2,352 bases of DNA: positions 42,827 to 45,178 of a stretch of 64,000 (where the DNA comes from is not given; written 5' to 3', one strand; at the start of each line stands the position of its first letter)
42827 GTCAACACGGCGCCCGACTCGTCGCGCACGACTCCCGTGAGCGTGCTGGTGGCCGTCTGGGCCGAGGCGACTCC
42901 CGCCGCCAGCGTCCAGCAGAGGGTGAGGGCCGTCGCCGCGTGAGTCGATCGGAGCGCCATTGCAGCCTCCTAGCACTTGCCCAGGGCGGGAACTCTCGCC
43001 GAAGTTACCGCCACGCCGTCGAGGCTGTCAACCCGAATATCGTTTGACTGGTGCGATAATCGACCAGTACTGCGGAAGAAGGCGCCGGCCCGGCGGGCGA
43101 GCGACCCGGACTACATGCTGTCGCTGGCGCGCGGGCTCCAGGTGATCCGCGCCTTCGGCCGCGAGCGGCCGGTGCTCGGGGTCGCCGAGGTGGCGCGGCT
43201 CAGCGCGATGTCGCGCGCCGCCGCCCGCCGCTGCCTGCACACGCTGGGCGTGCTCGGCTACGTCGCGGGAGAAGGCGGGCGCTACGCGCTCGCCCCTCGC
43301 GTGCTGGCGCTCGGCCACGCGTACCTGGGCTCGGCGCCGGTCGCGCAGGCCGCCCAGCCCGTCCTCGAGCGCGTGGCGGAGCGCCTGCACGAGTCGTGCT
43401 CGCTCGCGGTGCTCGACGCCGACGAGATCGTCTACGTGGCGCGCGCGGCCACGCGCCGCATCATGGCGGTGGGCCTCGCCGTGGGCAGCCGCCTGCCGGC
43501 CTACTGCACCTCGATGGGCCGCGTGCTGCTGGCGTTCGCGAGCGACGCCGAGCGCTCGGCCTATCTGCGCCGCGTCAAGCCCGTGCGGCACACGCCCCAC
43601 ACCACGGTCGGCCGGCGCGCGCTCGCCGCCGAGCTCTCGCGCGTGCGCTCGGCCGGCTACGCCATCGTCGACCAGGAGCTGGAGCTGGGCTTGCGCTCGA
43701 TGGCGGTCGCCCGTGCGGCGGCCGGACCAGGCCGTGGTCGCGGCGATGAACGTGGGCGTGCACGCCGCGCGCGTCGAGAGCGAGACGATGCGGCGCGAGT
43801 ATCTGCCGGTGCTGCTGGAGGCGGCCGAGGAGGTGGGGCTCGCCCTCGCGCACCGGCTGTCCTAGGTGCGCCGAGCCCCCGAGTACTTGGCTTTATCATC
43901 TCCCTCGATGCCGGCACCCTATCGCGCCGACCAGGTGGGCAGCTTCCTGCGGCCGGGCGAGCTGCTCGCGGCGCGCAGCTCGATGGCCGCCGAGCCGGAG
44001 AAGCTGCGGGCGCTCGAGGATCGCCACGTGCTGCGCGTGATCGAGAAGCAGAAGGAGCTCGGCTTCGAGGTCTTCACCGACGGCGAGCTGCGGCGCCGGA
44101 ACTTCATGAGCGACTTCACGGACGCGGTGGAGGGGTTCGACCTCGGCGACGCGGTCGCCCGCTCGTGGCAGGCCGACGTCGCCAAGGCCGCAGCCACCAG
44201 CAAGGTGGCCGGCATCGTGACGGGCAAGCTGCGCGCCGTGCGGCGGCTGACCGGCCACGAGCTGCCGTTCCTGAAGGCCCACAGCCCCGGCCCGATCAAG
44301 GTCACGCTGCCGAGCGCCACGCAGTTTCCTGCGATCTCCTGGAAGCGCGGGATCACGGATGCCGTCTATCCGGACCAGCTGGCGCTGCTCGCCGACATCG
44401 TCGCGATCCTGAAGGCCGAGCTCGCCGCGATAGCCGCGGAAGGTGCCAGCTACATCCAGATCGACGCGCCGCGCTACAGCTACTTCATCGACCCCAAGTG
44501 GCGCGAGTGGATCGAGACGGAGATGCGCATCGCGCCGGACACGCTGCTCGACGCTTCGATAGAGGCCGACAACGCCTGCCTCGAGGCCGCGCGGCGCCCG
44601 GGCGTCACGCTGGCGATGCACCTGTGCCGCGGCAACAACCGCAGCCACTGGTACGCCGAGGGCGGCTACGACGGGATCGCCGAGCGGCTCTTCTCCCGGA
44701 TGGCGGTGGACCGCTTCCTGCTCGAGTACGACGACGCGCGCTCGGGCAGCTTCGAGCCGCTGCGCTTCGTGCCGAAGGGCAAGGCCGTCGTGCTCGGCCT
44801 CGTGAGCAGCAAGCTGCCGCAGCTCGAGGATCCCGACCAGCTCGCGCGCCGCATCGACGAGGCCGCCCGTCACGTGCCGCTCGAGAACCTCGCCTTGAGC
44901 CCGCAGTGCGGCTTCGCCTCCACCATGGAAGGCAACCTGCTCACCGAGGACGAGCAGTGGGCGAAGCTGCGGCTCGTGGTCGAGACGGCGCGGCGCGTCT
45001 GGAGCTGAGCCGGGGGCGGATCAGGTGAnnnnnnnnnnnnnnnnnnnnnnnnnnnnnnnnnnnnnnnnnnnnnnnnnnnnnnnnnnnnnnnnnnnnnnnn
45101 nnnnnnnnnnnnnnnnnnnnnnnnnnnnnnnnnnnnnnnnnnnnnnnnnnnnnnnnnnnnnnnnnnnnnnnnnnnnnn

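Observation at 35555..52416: Contiguous island for hydroxycinnamate/4-hydroxybenzoate catabolism through protocatechuate and beta-ketoadipate, with transport and regulation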

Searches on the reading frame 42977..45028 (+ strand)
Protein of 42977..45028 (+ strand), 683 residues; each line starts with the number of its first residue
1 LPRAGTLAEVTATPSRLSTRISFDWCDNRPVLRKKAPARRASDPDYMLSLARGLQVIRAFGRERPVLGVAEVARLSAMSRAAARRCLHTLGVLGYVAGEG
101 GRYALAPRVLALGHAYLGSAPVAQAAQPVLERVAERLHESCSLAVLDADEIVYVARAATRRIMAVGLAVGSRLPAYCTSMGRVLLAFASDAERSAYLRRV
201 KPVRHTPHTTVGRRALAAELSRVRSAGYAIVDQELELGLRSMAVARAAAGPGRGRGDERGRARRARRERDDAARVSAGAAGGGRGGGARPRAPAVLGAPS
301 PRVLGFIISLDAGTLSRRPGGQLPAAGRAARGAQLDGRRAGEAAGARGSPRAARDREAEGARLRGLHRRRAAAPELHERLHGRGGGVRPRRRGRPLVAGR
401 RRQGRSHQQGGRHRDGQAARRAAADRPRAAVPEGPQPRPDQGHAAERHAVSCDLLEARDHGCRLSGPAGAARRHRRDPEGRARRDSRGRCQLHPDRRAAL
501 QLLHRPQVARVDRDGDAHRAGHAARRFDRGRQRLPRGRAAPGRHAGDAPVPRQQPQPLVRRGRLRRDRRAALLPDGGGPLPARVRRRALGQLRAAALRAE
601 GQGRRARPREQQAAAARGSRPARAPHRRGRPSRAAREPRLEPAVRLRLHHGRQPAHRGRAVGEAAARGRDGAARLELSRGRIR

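Call 6: search_protein_families(library=pfam, proteins=[window:42977-45028:+], max_evalue=0.001)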
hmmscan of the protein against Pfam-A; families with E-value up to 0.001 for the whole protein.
window:42977-45028:+ (683 aa): 2 families
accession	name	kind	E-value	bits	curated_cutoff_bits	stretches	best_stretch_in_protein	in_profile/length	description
PF01614.24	IclR_C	-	2e-32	112.6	24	1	114-245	1-132/174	Bacterial transcriptional regulator IclR C-terminal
PF09339.16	HTH_IclR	-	4e-13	49.4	22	1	49-97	1-49/52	IclR helix-turn-helix domain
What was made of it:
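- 43070..43865 (+): PcaR/PcaU/PobR-family IclR regulator, about 264 aa. One +1 insertion near 43709. The start is uncertain: an in-frame CTG at 43070 gives the length seen in relatives, and the only canonical in-frame start is TTG at 42977. Pfam HTH_IclR and IclR_C (call 6).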

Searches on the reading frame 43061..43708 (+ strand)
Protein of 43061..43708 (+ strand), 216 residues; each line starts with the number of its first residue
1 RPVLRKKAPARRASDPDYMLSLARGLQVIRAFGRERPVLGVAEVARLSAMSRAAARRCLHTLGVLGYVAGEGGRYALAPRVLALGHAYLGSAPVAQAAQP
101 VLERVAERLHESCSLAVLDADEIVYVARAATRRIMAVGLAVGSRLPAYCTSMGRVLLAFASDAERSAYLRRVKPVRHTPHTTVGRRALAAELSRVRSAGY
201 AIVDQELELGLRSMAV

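Call 15: search_protein_families(library=ncbifam, proteins=[window:43061-43708:+], max_evalue=0.00001)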
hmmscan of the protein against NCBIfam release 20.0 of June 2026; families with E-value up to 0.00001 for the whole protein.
window:43061-43708:+ (216 aa): 8 families
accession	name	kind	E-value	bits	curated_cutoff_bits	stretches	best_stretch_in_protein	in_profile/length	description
TIGR02431.1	pcaR_pcaU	subfamily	8.6e-82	274.2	284.75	1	16-216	2-202/248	beta-ketoadipate pathway transcriptional regulators, PcaR/PcaU/PobR family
NF011671.1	PRK15090.1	equivalog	2.3e-29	102.4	275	1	14-216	5-208/256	DNA-binding transcriptional regulator KdgR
NF045644.1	TransRegBhcR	equivalog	8.3e-29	100.7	350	1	13-215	16-219/267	HTH-type transcriptional regulator BhcR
NF008601.2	PRK11569.1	equivalog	3.2e-22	79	380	1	9-215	16-226/276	glyoxylate bypass operon transcriptional repressor IclR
NF007341.0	PRK09834.1-3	equivalog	2.3e-19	69.6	269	1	21-202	9-197/274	DNA-binding transcriptional regulator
NF007339.0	PRK09834.1-1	equivalog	4.2e-16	59.1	299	1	14-205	15-209/271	DNA-binding transcriptional regulator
NF007342.0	PRK09834.1-4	equivalog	3.8e-11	42.5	251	1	20-203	12-198/263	DNA-binding transcriptional regulator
NF007548.0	PRK10163.1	equivalog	9.5e-11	41.3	406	1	23-215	25-219/271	HTH-type transcriptional repressor AllR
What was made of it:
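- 43070..43865 (+): TIGR02431, 274 bits on a partial fragment against a cut-off of 284.75 (call 15).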
